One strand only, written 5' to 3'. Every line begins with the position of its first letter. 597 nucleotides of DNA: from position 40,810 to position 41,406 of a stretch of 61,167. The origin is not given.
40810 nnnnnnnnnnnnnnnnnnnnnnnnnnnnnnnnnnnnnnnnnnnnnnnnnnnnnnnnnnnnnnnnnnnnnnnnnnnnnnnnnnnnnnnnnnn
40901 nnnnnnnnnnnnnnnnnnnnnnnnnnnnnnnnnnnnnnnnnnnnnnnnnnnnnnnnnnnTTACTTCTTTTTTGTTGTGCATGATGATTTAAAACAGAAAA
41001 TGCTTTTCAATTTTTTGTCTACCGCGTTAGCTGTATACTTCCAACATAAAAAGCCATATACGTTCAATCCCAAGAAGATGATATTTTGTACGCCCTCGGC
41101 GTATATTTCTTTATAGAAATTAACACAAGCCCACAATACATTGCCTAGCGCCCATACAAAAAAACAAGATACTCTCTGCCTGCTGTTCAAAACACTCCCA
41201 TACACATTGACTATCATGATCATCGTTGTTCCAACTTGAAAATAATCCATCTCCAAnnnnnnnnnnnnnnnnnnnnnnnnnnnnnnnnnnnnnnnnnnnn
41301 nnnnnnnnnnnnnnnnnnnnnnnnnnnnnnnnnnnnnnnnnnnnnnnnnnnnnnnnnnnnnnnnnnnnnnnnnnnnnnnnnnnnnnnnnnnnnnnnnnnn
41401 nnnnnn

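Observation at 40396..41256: Half-size (3-TM) PnuC-like protein translationally coupled to thymidine kinase: candidate nucleoside uptake-and-trap module and a Semi-PnuC architecture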

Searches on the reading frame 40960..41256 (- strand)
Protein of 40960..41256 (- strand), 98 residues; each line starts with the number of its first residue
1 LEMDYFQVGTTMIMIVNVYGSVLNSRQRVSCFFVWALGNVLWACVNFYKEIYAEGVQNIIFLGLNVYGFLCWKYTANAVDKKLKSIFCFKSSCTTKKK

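Call 3: search_protein_families(library=pfam, proteins=[window:40960-41256:-], max_evalue=10)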
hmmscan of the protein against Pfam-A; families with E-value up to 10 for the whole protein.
window:40960-41256:- (98 aa): 1 family
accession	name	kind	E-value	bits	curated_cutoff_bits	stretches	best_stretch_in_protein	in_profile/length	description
PF04973.17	NMN_transporter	-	3.8e-08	33.9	27.3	1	14-79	8-73/175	Nicotinamide mononucleotide transporter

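Call 4: search_protein_families(library=ncbifam, proteins=[window:40960-41256:-], max_evalue=10)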
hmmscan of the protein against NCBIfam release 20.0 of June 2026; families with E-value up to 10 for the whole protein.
window:40960-41256:- (98 aa): 3 families
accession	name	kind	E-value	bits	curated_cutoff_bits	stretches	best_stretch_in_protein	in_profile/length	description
TIGR01528.1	NMN_trans_PnuC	equivalog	2.7e-06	27.4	42.45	1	21-84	16-79/187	nicotinamide riboside transporter PnuC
NF011926.0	PRK15397.1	subfamily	3.7e-05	23.7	335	1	4-81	157-234/239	nicotinamide riboside transporter PnuC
TIGR01998.1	PTS-II-BC-nag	equivalog_domain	0.046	12.4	553.2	1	30-91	153-214/475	N-acetylglucosamine-specific PTS transporter subunit IIBC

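Call 5: find_homologous_proteins(query=window:40960-41256:-, max_evalue=0.001)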
Query window:40960-41256:- (98 aa): 4 proteins with E <= 0.001 among 5 candidates.
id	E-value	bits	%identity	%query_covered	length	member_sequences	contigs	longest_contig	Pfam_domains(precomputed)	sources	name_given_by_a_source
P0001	1.6e-58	213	100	98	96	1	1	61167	PF04973.18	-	-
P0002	1.1e-30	124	60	89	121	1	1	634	-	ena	-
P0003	3.7e-29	119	63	89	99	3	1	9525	PF04973.18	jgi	jgi:nicotinamide riboside transporter PnuC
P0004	3.5e-18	84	75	58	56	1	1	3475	-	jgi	jgi:hypothetical protein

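Call 11: find_encoding_contigs(protein=P0003, flank=6000)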
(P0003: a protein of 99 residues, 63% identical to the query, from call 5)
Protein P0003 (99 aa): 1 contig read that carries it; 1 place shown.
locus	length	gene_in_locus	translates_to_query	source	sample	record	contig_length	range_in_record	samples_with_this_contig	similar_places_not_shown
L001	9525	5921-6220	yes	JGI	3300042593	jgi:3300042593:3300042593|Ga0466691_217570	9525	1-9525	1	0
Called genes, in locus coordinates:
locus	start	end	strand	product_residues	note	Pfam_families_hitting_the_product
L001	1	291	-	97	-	?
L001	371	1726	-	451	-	PF00768:Peptidase_S11, PF13354:Beta-lactamase2, PF07943:PBP5_C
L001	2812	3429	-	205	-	PF07722:Peptidase_C26, PF00117:GATase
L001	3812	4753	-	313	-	PF03255:ACCA, PF01039:Carboxyl_trans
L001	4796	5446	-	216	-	PF02190:LON_substr_bdg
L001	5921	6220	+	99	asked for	PF04973:NMN_transporter (weak)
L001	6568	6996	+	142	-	PF02666:PS_Dcarbxylase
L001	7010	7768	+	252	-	PF01113:DapB_N, PF05173:DapB_C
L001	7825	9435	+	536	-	PF00005:ABC_tran, PF00931:NB-ARC (faint), PF02463:SMC_N (faint), PF13555:AAA_29 (faint), PF13173:AAA_14 (faint), PF13304:AAA_21 (faint), PF12848:ABC_tran_Xtn, PF00005:ABC_tran, +2 more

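Call 12: find_encoding_contigs(protein=P0004, flank=4000)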
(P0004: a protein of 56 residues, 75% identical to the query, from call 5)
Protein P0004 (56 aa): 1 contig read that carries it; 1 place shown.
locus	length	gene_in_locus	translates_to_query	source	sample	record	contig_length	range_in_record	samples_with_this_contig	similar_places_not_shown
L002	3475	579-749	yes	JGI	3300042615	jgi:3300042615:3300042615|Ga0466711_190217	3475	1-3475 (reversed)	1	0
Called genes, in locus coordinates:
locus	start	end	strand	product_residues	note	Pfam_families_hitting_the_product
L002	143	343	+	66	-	-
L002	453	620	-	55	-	-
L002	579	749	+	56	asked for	-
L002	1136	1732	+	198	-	-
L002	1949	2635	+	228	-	PF00574:CLP_protease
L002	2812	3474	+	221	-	?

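Call 17: search_solved_structures(query=A1, max_evalue=10, show_alignments=3)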
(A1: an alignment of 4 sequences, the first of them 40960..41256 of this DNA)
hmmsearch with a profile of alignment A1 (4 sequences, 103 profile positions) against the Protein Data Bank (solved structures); distinct sequences matched with E-value up to 10: 3.
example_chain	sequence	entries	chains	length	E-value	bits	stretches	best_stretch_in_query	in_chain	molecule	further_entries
21nw_A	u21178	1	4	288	0.38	14.2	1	47-80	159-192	Phospholipid phosphatase 2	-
7tgh_B9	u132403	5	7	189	1.4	12.3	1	22-80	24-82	NDUB9 | NADH dehydrogenase [ubiquinone] 1 alpha subcomplex subunit 10, mitochondrial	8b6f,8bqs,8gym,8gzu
1qvb_A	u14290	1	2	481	3.2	11.2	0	45-76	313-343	BETA-GLYCOSIDASE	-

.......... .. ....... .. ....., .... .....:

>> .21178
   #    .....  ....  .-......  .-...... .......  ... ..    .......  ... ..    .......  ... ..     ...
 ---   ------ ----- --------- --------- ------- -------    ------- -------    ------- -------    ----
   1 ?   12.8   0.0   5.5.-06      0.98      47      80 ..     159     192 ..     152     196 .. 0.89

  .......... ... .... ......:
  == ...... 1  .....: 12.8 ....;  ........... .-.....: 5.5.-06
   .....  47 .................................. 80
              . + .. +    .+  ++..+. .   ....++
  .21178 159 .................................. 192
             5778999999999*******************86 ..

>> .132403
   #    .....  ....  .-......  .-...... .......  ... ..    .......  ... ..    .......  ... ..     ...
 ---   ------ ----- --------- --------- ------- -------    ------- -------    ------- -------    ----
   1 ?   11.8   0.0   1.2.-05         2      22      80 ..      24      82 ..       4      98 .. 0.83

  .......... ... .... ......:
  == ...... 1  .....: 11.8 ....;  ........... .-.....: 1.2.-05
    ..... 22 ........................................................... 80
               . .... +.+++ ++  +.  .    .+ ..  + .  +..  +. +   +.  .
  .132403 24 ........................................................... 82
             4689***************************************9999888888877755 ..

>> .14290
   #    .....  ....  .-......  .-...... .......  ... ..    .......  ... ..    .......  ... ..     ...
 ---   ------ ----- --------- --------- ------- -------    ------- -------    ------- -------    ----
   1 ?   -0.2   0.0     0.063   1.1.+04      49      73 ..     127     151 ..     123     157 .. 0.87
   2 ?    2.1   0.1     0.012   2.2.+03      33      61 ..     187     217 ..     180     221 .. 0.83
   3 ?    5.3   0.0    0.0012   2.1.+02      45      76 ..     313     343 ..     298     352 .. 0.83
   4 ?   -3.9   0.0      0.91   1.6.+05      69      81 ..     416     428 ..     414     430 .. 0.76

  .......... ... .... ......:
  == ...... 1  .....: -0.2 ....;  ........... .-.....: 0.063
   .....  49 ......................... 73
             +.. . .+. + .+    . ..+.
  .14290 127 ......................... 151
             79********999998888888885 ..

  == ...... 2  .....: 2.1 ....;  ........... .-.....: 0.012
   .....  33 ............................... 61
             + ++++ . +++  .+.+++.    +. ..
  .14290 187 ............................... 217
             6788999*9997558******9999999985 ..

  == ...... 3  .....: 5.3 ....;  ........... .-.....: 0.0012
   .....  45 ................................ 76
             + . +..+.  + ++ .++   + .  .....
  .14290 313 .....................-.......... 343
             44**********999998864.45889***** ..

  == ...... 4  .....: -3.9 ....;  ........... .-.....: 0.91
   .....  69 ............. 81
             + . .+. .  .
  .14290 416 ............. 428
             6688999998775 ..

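Call 27: search_dna_similar(query=window:40960-41256:-, collection=phages, mode=protein, max_evalue=0.01, max_rows=30)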
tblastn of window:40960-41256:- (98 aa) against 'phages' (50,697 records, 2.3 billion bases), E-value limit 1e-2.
No match.

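Call 29: find_related_loci(query=A1, collection=genome_contigs, flank=5000)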
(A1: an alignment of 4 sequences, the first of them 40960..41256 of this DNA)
Query A1 (98 aa) in genome_contigs; peptide patterns used: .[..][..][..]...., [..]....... (x = any residue, [..] = any of these).
55 stretches matched a pattern; 3 encode a relative of the query (tblastn E <= 1e-3); 3 distinct loci.
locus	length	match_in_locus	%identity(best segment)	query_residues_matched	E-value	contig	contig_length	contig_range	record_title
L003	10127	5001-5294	58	1-98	1e-35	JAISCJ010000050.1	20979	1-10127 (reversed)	MAG: Holosporales bacterium isolate Gx481_bin72 k119_164679, whole genome shotgun sequence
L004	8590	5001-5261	63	1-87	4e-34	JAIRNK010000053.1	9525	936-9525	MAG: Holosporales bacterium isolate Cd354_bin25 k119_550951, whole genome shotgun sequence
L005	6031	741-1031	61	1-98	2e-31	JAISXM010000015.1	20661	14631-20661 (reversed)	MAG: Holosporales bacterium isolate Nc350_bin178 k119_3284135, whole genome shotgun sequence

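Call 32: search_protein_representatives(alignment_id=A1)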
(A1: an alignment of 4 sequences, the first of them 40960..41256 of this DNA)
Query: 4 sequences, 103 profile positions. Proteins with E-value up to 0.001 (for the whole library): 328; up to 1e-10: 12; up to 1e-30: 2. The best 150 are listed.
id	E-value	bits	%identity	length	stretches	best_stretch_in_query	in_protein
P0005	2.0e-47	175.7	-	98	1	1-99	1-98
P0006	6.5e-40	151.6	-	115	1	2-102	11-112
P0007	3.1e-27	110.8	-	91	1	9-78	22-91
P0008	2.6e-25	104.7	-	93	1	8-81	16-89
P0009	7.8e-21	90.3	-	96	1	9-93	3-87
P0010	5.1e-15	71.6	-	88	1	8-80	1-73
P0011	4.3e-14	68.7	-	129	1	8-78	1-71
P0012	1.0e-12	64.2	-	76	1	6-79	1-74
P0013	1.4e-12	63.7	-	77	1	8-77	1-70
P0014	1.9e-12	63.4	-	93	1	9-78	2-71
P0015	2.5e-12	63.0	-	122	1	8-78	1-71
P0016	2.9e-12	62.8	-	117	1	8-78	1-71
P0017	2.5e-10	56.5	-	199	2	16-84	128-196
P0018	4.0e-10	55.9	-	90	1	14-85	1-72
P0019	4.0e-10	55.9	-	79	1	14-81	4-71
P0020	4.9e-10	55.6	-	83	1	22-79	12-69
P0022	9.0e-10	54.8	-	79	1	13-78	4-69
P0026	6.0e-09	52.1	-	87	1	15-80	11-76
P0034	3.4e-08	49.7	-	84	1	17-81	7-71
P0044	7.1e-08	48.7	-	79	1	17-84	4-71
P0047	1.2e-07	48.0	-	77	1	9-78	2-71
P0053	2.3e-07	47.0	-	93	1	12-93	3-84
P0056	2.5e-07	46.9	-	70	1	14-78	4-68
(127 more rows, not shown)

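Call 34: search_protein_families(library=phrogs, proteins=[P0001, P0010, P0012, P0019, P0022, P0034, P0044, P0056, P0047, P0053], max_evalue=0.01)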
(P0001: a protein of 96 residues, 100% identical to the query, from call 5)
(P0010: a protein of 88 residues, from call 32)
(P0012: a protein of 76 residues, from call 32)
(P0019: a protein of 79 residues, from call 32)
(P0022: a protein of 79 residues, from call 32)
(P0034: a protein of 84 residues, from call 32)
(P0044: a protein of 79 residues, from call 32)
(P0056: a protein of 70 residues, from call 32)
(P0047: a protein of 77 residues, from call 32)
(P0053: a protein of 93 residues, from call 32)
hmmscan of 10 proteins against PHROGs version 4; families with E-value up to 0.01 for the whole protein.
P0001 (96 aa): 1 family
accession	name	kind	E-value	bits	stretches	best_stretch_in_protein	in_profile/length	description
phrog_1880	-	moron, auxiliary metabolic gene and host takeover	0.0011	19.5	1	9-77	46-114/235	PnuC-like nicotinamide mononucleotide transport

P0010 (88 aa): 4 families
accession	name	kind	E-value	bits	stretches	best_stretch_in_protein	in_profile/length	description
phrog_2421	-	unknown function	9e-08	33.4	1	6-80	5-79/84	-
phrog_1880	-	moron, auxiliary metabolic gene and host takeover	4.4e-07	30.7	1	5-77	42-114/235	PnuC-like nicotinamide mononucleotide transport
phrog_14697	-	unknown function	1.8e-05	25.3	1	3-72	5-77/244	-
phrog_19093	-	unknown function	0.00031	21.8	1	9-78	6-75/161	-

P0012 (76 aa): 0 families

P0019 (79 aa): 1 family
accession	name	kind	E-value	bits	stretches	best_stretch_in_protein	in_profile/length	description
phrog_1880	-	moron, auxiliary metabolic gene and host takeover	6.4e-08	33.4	1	8-74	162-233/235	PnuC-like nicotinamide mononucleotide transport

P0022 (79 aa): 1 family
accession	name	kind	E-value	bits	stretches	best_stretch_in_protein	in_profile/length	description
phrog_1880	-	moron, auxiliary metabolic gene and host takeover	1e-05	26.2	1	9-71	162-229/235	PnuC-like nicotinamide mononucleotide transport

P0034 (84 aa): 1 family
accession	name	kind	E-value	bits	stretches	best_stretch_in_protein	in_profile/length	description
phrog_1880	-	moron, auxiliary metabolic gene and host takeover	6.1e-05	23.7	1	8-71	162-230/235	PnuC-like nicotinamide mononucleotide transport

P0044 (79 aa): 1 family
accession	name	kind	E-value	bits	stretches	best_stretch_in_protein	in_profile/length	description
phrog_1880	-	moron, auxiliary metabolic gene and host takeover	0.00016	22.3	1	5-68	162-230/235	PnuC-like nicotinamide mononucleotide transport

P0056 (70 aa): 1 family
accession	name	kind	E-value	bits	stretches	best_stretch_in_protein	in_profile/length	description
phrog_1880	-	moron, auxiliary metabolic gene and host takeover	5e-07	30.5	1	7-70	161-229/235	PnuC-like nicotinamide mononucleotide transport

P0047 (77 aa): 2 families
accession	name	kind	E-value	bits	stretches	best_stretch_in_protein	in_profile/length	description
phrog_1880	-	moron, auxiliary metabolic gene and host takeover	6.5e-06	26.8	1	10-75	161-231/235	PnuC-like nicotinamide mononucleotide transport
phrog_14697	-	unknown function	0.0071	16.8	1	6-71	8-71/244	-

P0053 (93 aa): 1 family
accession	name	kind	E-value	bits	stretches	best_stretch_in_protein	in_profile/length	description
phrog_1880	-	moron, auxiliary metabolic gene and host takeover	3.9e-07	30.8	1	8-73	161-231/235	PnuC-like nicotinamide mononucleotide transport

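Call 35: search_protein_families(library=pfam, proteins=[P0010, P0012, P0019, P0022, P0034, P0044, P0056, P0047, P0053, P0009], max_evalue=0.1)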
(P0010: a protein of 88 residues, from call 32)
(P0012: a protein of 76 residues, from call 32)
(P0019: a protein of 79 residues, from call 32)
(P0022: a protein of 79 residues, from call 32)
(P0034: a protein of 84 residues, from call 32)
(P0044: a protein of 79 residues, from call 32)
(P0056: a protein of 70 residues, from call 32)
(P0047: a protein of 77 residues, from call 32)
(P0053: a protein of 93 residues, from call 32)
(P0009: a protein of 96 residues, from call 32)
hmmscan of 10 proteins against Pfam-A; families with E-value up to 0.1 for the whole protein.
P0010 (88 aa): 1 family
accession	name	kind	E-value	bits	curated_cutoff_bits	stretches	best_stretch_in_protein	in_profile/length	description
PF04973.17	NMN_transporter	-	1e-10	42.3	27.3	1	6-74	2-70/175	Nicotinamide mononucleotide transporter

P0012 (76 aa): 2 families
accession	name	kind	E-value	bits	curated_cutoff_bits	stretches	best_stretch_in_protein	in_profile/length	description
PF04973.17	NMN_transporter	-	5.4e-07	30.2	27.3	1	7-74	108-175/175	Nicotinamide mononucleotide transporter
PF11240.13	DUF3042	-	0.083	13.2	25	0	12-30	13-31/54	Protein of unknown function (DUF3042)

P0019 (79 aa): 3 families
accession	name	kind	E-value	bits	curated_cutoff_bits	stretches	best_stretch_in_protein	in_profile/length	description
PF04973.17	NMN_transporter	-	1.1e-09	39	27.3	1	6-68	112-174/175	Nicotinamide mononucleotide transporter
PF06528.17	Phage_P2_GpE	-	0.055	13.4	23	1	60-78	19-37/37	Phage P2 GpE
PF11667.14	DUF3267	-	0.063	14.1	27.1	1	10-43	60-95/108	Putative zincin peptidase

P0022 (79 aa): 1 family
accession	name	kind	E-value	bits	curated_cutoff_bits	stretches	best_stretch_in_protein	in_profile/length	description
PF04973.17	NMN_transporter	-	3.3e-09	37.4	27.3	1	8-70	113-175/175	Nicotinamide mononucleotide transporter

P0034 (84 aa): 1 family
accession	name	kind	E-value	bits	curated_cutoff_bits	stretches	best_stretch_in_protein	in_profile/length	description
PF04973.17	NMN_transporter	-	6.3e-08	33.2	27.3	1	9-69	115-175/175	Nicotinamide mononucleotide transporter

P0044 (79 aa): 1 family
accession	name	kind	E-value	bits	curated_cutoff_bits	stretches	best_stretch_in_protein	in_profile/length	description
PF04973.17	NMN_transporter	-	5.6e-09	36.6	27.3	1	5-66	114-175/175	Nicotinamide mononucleotide transporter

P0056 (70 aa): 1 family
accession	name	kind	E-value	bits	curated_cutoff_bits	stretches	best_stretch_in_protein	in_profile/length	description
PF04973.17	NMN_transporter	-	2.5e-08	34.6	27.3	1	7-69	113-175/175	Nicotinamide mononucleotide transporter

P0047 (77 aa): 2 families
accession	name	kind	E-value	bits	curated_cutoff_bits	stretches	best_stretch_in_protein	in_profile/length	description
PF04973.17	NMN_transporter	-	5.1e-05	23.7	27.3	1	10-71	113-174/175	Nicotinamide mononucleotide transporter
PF10688.14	Imp-YgjV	-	0.047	13.9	23.5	1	19-70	107-155/159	Bacterial inner membrane protein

P0053 (93 aa): 2 families
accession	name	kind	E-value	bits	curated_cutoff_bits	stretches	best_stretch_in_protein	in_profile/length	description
PF04973.17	NMN_transporter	-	5.2e-10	40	27.3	1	5-78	3-72/175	Nicotinamide mononucleotide transporter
PF00335.26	Tetraspanin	-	0.0046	17.1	32.1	1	4-79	52-116/225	Tetraspanin family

P0009 (96 aa): 1 family
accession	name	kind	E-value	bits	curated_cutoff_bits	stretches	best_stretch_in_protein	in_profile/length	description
PF04973.17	NMN_transporter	-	2e-08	34.8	27.3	1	3-72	105-174/175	Nicotinamide mononucleotide transporter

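Call 41: list_cluster_members(proteins=[P0009, P0010, P0012, P0014, P0019, P0020, P0022, P0026, P0034, P0056])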
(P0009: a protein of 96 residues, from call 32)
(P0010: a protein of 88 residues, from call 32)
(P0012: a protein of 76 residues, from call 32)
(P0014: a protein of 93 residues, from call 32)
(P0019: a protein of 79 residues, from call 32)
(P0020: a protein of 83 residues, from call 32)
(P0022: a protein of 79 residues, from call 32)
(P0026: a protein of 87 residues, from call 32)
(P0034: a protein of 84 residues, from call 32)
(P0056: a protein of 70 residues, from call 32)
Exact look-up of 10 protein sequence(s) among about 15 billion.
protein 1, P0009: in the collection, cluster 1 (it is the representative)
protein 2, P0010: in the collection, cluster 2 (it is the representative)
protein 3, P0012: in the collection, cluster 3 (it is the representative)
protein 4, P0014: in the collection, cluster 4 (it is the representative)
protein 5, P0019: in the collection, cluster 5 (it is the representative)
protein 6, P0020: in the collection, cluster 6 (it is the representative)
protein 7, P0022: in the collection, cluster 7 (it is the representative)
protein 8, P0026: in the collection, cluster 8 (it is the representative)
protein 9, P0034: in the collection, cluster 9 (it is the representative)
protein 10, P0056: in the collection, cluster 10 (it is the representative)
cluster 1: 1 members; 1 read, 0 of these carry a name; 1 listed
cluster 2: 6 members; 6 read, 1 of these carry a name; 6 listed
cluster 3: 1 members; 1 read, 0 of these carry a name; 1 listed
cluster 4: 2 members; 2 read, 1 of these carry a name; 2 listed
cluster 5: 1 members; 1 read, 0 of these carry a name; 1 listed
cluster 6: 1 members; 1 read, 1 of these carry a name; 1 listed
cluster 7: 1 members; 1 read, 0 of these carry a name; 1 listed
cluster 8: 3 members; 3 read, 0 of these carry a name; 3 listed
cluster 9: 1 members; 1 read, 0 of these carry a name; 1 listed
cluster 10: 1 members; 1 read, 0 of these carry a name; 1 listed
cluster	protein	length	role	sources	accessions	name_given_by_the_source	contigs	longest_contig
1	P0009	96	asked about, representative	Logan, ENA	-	-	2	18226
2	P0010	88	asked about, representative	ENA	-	-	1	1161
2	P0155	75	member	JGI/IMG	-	nicotinamide riboside transporter PnuC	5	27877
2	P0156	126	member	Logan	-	-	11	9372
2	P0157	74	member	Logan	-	-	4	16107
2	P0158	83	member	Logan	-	-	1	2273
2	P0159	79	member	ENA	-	-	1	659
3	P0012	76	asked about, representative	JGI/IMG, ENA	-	-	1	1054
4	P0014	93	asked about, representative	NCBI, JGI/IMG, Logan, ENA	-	hypothetical protein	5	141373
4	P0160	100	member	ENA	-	-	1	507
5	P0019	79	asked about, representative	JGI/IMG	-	-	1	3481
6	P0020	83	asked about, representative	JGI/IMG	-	nicotinamide riboside transporter PnuC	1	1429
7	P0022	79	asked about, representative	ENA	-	-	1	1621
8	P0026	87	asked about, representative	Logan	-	-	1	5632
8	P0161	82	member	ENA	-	-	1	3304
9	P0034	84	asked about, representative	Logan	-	-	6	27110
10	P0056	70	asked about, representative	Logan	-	-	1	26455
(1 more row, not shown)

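Call 42: find_encoding_contigs(protein=P0009, flank=5000, max_places=4)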
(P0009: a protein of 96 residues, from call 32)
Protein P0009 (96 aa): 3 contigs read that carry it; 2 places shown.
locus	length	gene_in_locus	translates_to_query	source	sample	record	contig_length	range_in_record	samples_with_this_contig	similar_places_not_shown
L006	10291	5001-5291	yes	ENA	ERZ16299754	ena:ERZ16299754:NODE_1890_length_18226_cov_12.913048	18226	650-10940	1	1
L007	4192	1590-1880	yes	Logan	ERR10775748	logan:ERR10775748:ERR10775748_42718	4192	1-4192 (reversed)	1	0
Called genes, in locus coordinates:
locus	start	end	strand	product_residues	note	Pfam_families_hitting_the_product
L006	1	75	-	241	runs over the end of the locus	?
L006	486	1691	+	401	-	PF03222:Trp_Tyr_perm, PF03845:Spore_permease (weak), PF13520:AA_permease_2 (faint)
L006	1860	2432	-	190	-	PF08668:HDOD (weak), PF01966:HD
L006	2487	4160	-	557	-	-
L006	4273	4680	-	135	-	PF13463:HTH_27, PF22381:Staph_reg_Sar_Rot (weak), PF01047:MarR (weak), PF12802:MarR_2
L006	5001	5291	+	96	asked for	PF04973:NMN_transporter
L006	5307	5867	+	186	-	PF00265:TK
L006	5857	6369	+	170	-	PF01782:RimM, PF24986:PRC_RimM (weak)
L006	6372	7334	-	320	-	-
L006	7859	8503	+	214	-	PF08238:Sel1 (faint)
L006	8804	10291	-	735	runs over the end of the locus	PF03477:ATP-cone, PF13597:NRDD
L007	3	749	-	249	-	?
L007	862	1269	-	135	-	PF13463:HTH_27, PF22381:Staph_reg_Sar_Rot (weak), PF01047:MarR (weak), PF12802:MarR_2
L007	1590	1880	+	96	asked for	PF04973:NMN_transporter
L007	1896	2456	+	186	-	PF00265:TK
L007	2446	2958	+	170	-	PF01782:RimM, PF24986:PRC_RimM (weak)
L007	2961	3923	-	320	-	-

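Call 43: find_encoding_contigs(protein=P0014, flank=5000, max_places=4)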
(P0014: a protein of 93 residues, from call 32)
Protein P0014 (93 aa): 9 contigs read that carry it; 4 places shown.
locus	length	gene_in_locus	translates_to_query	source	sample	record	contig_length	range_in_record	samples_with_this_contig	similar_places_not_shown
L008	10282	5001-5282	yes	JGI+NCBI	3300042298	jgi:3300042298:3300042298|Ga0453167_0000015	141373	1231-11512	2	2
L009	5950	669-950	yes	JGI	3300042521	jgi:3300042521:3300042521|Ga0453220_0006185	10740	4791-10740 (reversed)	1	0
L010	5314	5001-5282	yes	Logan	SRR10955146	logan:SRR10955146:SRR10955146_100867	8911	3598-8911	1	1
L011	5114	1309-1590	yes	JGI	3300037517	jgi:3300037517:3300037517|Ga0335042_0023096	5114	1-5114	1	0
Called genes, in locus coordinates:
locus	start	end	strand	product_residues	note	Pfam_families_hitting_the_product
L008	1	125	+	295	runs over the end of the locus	PF04055:Radical_SAM, PF13186:SPASM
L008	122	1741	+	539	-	PF14903:WG_beta_rep (faint), PF08100:Dimerisation (weak), PF00891:Methyltransf_2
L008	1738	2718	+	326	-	PF05721:PhyH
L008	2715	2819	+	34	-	-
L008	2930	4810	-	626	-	PF13522:GATase_6, PF13537:GATase_7, PF12481:DUF3700 (faint), PF00733:Asn_synthase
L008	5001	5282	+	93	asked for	PF04973:NMN_transporter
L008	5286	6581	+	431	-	PF01547:SBP_bac_1, PF13416:SBP_bac_8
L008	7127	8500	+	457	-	PF00206:Lyase_1, PF10415:FumaraseC_C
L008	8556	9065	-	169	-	-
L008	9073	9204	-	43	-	-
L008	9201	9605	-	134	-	-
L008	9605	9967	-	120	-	-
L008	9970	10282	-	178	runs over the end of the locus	PF24163:HCP (weak), PF05135:Phage_connect_1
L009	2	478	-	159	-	?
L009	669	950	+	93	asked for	PF04973:NMN_transporter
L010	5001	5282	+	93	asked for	PF04973:NMN_transporter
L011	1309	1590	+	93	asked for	PF04973:NMN_transporter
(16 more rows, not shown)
